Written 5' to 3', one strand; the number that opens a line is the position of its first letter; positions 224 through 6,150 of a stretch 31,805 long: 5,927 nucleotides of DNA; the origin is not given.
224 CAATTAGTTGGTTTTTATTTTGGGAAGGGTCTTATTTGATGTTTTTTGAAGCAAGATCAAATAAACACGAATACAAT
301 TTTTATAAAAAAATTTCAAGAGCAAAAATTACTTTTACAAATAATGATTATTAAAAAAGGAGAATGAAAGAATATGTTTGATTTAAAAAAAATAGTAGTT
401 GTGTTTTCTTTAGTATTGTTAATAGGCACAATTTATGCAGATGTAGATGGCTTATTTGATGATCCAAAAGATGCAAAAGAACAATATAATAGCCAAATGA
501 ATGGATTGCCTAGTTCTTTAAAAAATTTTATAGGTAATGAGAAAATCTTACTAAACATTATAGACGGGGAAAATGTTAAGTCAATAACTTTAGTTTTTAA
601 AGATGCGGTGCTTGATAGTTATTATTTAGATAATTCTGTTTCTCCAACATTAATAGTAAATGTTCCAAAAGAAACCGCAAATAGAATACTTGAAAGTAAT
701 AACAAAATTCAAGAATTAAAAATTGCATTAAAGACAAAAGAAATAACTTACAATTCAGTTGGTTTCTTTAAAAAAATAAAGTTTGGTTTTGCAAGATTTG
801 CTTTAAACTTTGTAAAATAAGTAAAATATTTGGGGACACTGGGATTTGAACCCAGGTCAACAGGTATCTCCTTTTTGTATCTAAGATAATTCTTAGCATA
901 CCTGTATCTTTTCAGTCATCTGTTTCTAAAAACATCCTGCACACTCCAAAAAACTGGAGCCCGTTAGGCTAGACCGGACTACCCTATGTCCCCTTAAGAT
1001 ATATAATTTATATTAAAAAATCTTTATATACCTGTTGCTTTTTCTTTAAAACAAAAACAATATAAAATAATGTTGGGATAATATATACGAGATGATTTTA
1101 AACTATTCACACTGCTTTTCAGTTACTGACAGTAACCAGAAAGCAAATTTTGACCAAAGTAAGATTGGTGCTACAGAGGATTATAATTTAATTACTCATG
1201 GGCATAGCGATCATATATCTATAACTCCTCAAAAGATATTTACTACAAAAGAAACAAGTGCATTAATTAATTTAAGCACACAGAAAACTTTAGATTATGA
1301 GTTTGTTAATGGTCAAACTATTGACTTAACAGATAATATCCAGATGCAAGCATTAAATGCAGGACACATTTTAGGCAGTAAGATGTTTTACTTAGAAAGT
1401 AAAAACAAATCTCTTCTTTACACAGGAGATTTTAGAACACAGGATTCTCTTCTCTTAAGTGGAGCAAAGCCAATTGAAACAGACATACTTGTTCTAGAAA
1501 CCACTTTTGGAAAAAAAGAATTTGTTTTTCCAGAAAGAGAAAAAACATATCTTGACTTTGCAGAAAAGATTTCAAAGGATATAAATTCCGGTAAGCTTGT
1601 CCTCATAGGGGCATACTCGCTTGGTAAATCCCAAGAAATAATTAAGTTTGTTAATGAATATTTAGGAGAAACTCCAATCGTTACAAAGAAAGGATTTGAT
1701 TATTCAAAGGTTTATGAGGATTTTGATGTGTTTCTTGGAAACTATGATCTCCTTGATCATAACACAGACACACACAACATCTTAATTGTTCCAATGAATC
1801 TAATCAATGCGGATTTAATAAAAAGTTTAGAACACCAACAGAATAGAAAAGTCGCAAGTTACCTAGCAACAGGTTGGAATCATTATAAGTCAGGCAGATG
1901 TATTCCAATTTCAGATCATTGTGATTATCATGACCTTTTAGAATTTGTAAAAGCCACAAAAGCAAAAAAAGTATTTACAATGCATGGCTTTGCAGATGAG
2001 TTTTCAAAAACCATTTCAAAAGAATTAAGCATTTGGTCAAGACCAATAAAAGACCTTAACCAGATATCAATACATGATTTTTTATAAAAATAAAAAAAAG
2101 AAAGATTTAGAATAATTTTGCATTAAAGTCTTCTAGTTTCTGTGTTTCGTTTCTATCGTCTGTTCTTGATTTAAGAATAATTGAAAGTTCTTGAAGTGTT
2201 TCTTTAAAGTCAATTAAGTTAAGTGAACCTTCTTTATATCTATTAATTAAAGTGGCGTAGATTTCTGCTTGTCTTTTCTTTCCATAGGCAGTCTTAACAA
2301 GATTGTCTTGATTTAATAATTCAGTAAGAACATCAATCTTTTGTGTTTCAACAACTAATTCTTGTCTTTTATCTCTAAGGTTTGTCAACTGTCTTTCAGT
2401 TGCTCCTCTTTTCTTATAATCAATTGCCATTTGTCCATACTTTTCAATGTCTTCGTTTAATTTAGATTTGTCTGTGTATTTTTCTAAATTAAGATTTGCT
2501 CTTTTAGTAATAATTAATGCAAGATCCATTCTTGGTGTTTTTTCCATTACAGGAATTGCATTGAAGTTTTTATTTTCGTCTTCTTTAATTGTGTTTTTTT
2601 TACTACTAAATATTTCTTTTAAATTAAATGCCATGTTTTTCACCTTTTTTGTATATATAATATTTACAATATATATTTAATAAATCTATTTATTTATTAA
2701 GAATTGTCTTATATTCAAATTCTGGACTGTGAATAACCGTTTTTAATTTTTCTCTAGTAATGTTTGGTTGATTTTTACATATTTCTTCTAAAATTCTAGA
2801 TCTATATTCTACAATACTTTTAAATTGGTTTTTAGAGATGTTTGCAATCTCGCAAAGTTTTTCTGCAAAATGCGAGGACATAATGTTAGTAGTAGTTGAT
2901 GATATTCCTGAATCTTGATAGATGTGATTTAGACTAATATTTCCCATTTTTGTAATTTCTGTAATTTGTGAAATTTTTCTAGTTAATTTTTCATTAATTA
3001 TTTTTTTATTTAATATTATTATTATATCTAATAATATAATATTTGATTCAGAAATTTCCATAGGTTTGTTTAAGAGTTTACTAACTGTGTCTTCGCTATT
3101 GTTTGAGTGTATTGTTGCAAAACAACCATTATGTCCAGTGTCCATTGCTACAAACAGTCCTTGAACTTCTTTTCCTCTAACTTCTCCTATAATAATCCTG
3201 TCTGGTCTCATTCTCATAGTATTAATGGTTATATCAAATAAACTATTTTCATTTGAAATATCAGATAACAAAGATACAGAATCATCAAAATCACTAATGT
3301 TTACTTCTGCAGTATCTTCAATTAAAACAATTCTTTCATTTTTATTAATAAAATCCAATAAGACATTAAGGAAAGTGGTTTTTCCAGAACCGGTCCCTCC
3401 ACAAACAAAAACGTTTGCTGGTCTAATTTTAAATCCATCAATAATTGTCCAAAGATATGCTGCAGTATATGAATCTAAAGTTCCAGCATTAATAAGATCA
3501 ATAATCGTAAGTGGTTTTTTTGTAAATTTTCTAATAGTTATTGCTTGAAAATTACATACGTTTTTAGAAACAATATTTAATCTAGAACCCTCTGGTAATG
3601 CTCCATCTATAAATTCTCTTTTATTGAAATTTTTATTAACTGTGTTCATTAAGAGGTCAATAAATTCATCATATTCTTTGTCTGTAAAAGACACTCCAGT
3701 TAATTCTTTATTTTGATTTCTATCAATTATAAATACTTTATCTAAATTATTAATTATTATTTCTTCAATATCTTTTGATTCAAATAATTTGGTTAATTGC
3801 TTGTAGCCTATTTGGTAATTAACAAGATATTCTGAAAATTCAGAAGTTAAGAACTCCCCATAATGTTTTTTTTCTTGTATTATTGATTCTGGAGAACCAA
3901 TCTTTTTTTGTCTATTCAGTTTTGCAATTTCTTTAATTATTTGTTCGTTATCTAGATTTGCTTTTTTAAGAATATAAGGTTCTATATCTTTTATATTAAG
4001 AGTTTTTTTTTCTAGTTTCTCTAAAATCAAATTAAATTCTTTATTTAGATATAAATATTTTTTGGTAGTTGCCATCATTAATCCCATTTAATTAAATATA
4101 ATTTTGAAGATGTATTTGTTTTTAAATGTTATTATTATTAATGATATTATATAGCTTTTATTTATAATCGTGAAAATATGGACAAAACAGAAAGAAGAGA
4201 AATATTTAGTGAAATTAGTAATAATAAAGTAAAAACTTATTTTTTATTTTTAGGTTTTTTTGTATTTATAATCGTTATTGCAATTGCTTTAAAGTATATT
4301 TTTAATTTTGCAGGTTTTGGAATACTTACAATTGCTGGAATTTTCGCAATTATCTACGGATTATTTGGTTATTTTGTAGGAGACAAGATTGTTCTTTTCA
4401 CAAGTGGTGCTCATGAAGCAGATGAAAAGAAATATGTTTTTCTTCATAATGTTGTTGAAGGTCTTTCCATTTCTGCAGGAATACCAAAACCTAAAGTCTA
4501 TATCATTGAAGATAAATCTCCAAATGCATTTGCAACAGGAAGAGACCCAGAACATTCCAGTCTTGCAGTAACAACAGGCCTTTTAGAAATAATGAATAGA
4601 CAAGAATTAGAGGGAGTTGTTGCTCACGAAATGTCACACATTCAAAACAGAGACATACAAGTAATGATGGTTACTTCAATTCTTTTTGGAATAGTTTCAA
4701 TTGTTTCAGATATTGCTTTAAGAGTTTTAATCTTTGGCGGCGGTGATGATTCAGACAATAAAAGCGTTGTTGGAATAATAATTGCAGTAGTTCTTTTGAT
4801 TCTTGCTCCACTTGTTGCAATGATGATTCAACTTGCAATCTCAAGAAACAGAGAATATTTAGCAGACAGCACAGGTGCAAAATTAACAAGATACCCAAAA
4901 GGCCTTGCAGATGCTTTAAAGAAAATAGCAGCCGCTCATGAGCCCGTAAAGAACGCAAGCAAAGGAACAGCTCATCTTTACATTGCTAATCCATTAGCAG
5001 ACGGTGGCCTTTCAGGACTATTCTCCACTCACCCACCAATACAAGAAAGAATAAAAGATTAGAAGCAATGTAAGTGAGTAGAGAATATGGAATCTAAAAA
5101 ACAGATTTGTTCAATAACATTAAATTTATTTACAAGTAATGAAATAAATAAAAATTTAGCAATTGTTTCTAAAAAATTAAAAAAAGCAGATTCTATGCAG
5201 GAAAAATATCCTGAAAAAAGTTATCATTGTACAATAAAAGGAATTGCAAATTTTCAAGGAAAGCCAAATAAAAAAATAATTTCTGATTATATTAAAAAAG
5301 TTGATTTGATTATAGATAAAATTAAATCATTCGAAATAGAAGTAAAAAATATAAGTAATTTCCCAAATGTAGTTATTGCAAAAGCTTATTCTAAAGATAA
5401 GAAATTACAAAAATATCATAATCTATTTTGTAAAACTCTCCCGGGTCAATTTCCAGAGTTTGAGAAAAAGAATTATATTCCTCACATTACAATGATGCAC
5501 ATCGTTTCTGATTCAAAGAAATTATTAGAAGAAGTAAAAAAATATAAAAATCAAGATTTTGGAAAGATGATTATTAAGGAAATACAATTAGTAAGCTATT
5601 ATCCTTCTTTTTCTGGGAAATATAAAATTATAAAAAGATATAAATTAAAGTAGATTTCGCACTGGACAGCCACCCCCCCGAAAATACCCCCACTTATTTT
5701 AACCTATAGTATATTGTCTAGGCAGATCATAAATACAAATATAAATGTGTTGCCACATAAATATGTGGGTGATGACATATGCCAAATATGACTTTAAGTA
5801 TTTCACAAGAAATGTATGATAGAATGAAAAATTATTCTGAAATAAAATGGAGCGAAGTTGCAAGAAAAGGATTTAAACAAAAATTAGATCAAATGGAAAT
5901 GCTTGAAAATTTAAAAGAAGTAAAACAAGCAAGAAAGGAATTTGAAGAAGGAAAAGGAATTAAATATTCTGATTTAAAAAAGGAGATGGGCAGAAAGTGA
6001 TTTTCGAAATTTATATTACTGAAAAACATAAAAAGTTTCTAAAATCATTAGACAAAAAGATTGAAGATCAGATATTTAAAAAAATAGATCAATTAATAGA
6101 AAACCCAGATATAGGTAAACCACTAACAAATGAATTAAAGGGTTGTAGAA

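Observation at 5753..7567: Stand-alone NurA nuclease as the third, translationally coupled cistron of an RHH / RelE-ParE toxin-antitoxin operon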

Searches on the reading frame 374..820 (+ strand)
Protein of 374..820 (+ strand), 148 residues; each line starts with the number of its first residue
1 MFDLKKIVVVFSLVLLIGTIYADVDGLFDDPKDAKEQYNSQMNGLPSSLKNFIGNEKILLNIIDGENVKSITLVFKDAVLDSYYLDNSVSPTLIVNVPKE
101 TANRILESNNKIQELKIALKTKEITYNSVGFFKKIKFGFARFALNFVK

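Call 5: search_protein_families(library=pfam, proteins=[window:374-820:+], max_evalue=0.01)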
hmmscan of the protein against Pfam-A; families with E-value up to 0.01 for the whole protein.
window:374-820:+ (148 aa): 0 families

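Call 46: find_encoding_contigs(protein=window:374-817:+, flank=10000, max_places=3)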
Protein window:374-817:+ (148 aa): 3 contigs read that carry it; 2 places shown.
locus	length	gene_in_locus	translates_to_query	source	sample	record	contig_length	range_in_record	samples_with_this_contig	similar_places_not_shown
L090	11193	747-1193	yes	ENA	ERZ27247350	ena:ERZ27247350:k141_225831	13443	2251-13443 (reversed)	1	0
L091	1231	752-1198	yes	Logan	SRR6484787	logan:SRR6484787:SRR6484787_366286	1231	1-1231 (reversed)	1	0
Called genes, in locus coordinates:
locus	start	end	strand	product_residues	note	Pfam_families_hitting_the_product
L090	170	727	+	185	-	-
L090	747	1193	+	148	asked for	-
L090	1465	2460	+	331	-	-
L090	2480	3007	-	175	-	-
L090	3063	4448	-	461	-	PF00437:T2SSE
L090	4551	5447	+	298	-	PF01435:Peptidase_M48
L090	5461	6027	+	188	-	PF10469:AKAP7_NLS, PF02834:LigT_PEase (faint), PF13563:2_5_RNA_ligase2 (weak)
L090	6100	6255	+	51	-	-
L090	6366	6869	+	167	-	-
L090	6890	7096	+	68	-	-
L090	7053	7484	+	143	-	-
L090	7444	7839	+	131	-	-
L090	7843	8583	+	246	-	PF00590:TP_methylase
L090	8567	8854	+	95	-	PF04010:DUF357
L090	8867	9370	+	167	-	PF02778:tRNA_int_endo_N (weak), PF01974:tRNA_int_endo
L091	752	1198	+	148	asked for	-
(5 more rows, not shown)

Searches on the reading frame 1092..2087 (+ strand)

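Call 5: search_protein_families(library=pfam, proteins=[window:1092-2087:+], max_evalue=0.01)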
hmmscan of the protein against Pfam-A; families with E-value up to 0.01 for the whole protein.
window:1092-2087:+ (331 aa): 3 families
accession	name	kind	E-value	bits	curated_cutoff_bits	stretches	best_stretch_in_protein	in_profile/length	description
PF07521.17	RMMBL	-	5.1e-05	23.6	21.6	1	273-301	14-42/63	Zn-dependent metallo-hydrolase RNA specificity domain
PF07522.19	DRMBL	-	0.00035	21.1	22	0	224-295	10-101/108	DNA repair metallo-beta-lactamase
PF16661.11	Lactamase_B_6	-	0.00073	19.4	27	1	75-127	120-175/193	Metallo-beta-lactamase superfamily domain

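Call 66: search_protein_families(library=padloc, proteins=[window:1092-2084:+], max_evalue=0.01)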
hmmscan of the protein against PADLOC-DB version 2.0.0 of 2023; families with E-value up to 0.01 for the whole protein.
window:1092-2084:+ (331 aa): 0 families

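Call 76: search_protein_families(library=ncbifam, proteins=[window:1092-2084:+], max_evalue=0.01)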
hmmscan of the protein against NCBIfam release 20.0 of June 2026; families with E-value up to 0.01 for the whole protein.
window:1092-2084:+ (331 aa): 4 families
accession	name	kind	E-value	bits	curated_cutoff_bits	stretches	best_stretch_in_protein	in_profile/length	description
TIGR04122.1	Xnuc_lig_assoc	equivalog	1.1e-40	139.4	325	1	31-310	26-311/326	ligase-associated DNA damage response exonuclease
TIGR03675.1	arCOG00543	equivalog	2.4e-23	82.2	580.2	1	39-253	272-487/631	beta-CASP ribonuclease aCPSF1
NF045584.1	cas14_MBL_CASP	equivalog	2.2e-18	66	800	1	75-188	131-241/612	type VII CRISPR-associated protein Cas14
TIGR03413.1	GSH_gloB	equivalog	0.0042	16.5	200.8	1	32-113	47-126/248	hydroxyacylglutathione hydrolase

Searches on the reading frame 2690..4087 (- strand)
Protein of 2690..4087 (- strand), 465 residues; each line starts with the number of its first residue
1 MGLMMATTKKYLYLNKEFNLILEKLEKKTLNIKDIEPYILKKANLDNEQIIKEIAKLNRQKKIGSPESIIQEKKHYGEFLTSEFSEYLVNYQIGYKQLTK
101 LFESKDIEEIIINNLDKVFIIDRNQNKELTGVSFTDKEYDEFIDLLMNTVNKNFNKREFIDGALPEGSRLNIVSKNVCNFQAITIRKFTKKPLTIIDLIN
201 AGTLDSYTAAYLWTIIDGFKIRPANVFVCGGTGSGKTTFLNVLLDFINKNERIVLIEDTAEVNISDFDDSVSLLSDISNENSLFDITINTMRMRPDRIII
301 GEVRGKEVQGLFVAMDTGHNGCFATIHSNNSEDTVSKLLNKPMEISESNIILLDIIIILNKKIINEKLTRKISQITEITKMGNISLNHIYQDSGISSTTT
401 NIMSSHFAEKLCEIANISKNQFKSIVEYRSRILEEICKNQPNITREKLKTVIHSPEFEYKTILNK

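Call 5: search_protein_families(library=pfam, proteins=[window:2690-4087:-], max_evalue=0.01)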
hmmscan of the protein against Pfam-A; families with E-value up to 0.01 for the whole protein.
window:2690-4087:- (465 aa): 7 families
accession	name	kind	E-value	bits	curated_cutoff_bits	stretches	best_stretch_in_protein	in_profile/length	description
PF00437.27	T2SSE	-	7.1e-36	124.1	24.9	1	104-449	13-356/370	Type II/IV secretion system protein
PF01580.24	FtsK_SpoIIIE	-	0.00013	21.9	24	1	223-244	39-60/221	FtsK/SpoIIIE family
PF10412.15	TrwB_AAD_bind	-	0.00036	20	20.5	1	225-270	17-62/387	Type IV secretion-system coupling protein DNA-binding domain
PF14532.12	Sigma54_activ_2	-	0.00079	20.1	25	0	219-265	17-63/138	Sigma-54 interaction domain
PF06414.18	Zeta_toxin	-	0.0017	18.3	22.3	1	221-259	14-53/199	Zeta toxin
PF00005.33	ABC_tran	-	0.0031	18.5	25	1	226-274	14-64/137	ABC transporter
PF13401.12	AAA_22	-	0.0056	17.4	27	0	226-271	8-54/130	AAA domain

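Call 66: search_protein_families(library=padloc, proteins=[window:2690-4084:-], max_evalue=0.01)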
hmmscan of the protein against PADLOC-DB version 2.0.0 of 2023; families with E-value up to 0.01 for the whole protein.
window:2690-4084:- (464 aa): 1 family
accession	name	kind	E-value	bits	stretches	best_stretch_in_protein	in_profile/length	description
PDLC04140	mad8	-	0.00018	19.1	1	222-403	27-140/314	mads_8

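Call 76: search_protein_families(library=ncbifam, proteins=[window:2690-4084:-], max_evalue=0.01)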
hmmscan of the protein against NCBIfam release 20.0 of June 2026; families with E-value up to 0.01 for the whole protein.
window:2690-4084:- (464 aa): 22 families
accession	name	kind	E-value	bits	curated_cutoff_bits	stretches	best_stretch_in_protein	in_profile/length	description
NF058587.1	archaellum_moto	equivalog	9.7e-57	192.9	550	1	20-388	68-448/527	archaellum flagellar ATPase motor FlaI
TIGR03819.1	heli_sec_ATPase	hypoth_equivalog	2.8e-46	158.3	373.15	1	73-335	31-295/340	TadA family conjugal transfer-associated ATPase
TIGR02788.1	VirB11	equivalog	8.2e-43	146.6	249.95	2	223-358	145-283/308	P-type DNA transfer ATPase VirB11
TIGR02782.1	TrbB_P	equivalog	2.7e-41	141.9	304.55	1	95-381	12-297/303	P-type conjugative transfer ATPase TrbB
NF053672.1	bindosome_BasE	exception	1.4e-31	109.8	1000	1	160-433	210-487/512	bindosome assembly system ATPase subunit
NF010475.0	PRK13900.1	equivalog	6.4e-30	104.3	389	2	223-337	161-279/333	type IV secretion system ATPase VirB11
NF010469.0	PRK13894.1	subfamily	1.5e-29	103.3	508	1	96-338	26-265/320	conjugal transfer ATPase TrbB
NF010407.0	PRK13833.1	subfamily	2.8e-29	102.6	499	1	100-379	25-299/323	conjugal transfer protein TrbB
NF010425.0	PRK13851.1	equivalog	2.5e-19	69.3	461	1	200-339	140-282/344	type IV secretion system protein VirB11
TIGR01420.1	pilT_fam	subfamily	2.6e-16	59.8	319.1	1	225-341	125-243/343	PilT/PilU family type 4a pilus ATPase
NF041000.1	ATPase_ComGA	equivalog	1.7e-13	50.2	300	1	224-350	130-253/267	competence type IV pilus ATPase ComGA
TIGR02538.1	type_IV_pilB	equivalog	1e-10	40.9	675.65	1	225-349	319-439/564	type IV-A pilus assembly ATPase PilB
TIGR02533.1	type_II_gspE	equivalog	1.3e-10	40.6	630.25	1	225-343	246-362/486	type II secretion system ATPase GspE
TIGR02525.1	plasmid_TraJ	equivalog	2.9e-10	39.6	368.3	1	226-355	153-289/372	plasmid transfer ATPase TraJ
NF007755.0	PRK10436.1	equivalog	3.7e-10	39.1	617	1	224-346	221-339/465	type II secretion system protein GspE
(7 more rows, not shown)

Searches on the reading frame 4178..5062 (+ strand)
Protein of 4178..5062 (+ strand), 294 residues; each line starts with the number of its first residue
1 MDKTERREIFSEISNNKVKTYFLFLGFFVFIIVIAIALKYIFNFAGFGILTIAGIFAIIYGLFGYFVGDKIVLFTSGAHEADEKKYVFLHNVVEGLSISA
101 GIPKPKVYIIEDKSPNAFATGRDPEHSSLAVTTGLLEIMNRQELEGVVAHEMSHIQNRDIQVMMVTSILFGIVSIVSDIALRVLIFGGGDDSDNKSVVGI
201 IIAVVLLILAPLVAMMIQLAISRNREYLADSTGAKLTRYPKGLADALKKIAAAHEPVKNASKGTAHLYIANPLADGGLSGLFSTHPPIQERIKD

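Call 3: search_protein_families(library=pfam, proteins=[window:4178-5062:+], max_evalue=1)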
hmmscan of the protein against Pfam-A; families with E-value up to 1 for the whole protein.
window:4178-5062:+ (294 aa): 7 families
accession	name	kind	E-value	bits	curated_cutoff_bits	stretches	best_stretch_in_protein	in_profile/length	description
PF01435.24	Peptidase_M48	-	3.5e-33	115.4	20.3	1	89-293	7-180/186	Peptidase family M48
PF05569.17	Peptidase_M56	-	0.0033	17.1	31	1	129-168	178-217/296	BlaR1 peptidase M56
PF18958.6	DUF5700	-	0.0035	17.2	25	1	102-162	92-148/283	Putative zinc dependent peptidase (DUF5700)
PF20990.2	DUF2207_C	-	0.034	14.3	33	0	15-67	131-189/247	Predicted membrane protein (DUF2207) C-terminal domain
PF04450.18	BSP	-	0.12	12.7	23.8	1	108-167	61-125/207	Peptidase of plants and bacteria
PF06161.16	DUF975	-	0.22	11.8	34.8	1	163-233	109-178/243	Protein of unknown function (DUF975)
PF07332.16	Phage_holin_3_6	-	0.25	11.8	28.4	0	21-66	45-89/116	Putative Actinobacterial Holin-X, holin superfamily III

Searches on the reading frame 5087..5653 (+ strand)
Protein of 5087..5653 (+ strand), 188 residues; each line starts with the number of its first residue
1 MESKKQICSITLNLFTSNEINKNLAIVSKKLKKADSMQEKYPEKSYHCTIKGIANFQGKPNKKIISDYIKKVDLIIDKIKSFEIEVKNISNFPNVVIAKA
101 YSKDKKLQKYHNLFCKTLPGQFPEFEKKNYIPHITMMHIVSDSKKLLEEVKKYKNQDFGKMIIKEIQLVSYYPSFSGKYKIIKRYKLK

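Call 3: search_protein_families(library=pfam, proteins=[window:5087-5653:+], max_evalue=1)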
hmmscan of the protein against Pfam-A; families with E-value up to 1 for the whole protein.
window:5087-5653:+ (188 aa): 4 families
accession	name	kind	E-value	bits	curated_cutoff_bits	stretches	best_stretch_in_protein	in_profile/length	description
PF10469.15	AKAP7_NLS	-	1.3e-08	35.4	24.4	1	15-187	9-208/208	AKAP7 2'5' RNA ligase-like domain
PF13563.12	2_5_RNA_ligase2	-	7.2e-06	26.5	27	1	75-171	50-148/152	2'-5' RNA ligase superfamily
PF02834.22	LigT_PEase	-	1.7e-05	25.4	23.3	1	17-94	4-79/87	LigT like Phosphoesterase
PF09969.14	DUF2203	-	0.013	16.6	24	1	14-90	2-80/122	Uncharacterized conserved protein (DUF2203)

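Call 66: search_protein_families(library=padloc, proteins=[window:5087-5650:+], max_evalue=0.01)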
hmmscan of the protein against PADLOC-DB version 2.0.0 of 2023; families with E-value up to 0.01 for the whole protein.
window:5087-5650:+ (188 aa): 0 families

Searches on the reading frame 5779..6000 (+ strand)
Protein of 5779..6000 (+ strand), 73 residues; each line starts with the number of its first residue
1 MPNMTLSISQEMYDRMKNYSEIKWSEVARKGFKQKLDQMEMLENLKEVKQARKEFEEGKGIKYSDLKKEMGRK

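Call 3: search_protein_families(library=pfam, proteins=[window:5779-6000:+], max_evalue=1)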
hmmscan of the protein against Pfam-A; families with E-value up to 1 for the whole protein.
window:5779-6000:+ (73 aa): 3 families
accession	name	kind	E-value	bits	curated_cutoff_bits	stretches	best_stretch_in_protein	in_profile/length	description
PF21140.2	eIF4G1-like_eIF4E-bd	-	0.039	14.4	27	1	18-53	4-37/56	Translation initiation factor eIF4G-like, eIF4E-binding domain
PF21906.2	NrtR_WHD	-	0.04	14.5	27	1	19-50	18-49/61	NrtR DNA-binding winged helix domain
PF12423.13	KIF1B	-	0.69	10.6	22.2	0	10-26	9-25/46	Kinesin protein 1B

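Call 66: search_protein_families(library=padloc, proteins=[window:5779-5997:+], max_evalue=0.01)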
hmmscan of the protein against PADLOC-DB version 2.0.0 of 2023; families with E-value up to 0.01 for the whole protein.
window:5779-5997:+ (73 aa): 0 families

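Call 76: search_protein_families(library=ncbifam, proteins=[window:5779-5997:+], max_evalue=0.01)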
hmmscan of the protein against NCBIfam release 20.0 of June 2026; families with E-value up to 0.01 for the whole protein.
window:5779-5997:+ (73 aa): 1 family
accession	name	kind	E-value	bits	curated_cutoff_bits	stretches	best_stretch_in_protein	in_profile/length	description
NF050799.1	TA_anti_VapB_Sulfo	equivalog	4.8e-05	23.8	60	1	7-59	5-56/69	type II toxin-antitoxin system VapB family antitoxin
